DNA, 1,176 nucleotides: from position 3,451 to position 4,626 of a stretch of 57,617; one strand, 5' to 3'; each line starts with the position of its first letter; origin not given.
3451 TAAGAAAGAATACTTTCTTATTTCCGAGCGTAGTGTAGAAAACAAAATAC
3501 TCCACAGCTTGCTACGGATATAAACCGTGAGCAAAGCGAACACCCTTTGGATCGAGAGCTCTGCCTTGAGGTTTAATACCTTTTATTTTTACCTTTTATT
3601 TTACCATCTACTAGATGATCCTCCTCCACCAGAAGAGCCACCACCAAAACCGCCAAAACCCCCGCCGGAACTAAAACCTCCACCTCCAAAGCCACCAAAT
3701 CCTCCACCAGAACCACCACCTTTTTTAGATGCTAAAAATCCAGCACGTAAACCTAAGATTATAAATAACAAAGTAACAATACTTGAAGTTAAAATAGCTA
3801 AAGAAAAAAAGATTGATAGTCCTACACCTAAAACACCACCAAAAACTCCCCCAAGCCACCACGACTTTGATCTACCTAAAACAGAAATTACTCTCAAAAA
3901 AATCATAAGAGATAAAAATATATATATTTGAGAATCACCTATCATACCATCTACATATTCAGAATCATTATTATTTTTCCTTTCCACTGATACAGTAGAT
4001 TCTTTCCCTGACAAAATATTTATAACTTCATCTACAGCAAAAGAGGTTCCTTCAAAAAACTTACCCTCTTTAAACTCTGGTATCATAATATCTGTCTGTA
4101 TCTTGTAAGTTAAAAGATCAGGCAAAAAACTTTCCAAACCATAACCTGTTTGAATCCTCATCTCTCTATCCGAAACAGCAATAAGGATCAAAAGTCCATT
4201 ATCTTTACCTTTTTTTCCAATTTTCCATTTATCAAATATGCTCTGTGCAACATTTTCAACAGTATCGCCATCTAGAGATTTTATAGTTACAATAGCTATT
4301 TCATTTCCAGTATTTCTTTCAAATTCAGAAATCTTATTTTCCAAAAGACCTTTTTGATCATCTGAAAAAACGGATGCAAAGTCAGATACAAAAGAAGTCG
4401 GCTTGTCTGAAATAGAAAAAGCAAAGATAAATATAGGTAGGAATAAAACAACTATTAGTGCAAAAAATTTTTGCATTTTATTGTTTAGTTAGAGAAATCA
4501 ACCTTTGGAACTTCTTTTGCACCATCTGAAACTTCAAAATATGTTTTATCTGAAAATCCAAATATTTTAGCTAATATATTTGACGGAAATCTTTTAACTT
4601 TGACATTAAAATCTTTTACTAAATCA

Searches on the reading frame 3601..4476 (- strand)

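Call 94: search_protein_families(library=pfam, proteins=[window:3601-4476:-], max_evalue=0.00001)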
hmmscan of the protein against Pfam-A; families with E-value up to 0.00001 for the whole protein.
window:3601-4476:- (291 aa): 1 family
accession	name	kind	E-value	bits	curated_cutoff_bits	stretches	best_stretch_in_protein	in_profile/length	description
PF04536.20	TPM_phosphatase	-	1.1e-39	135.7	22.1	1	30-153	1-124/125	TPM domain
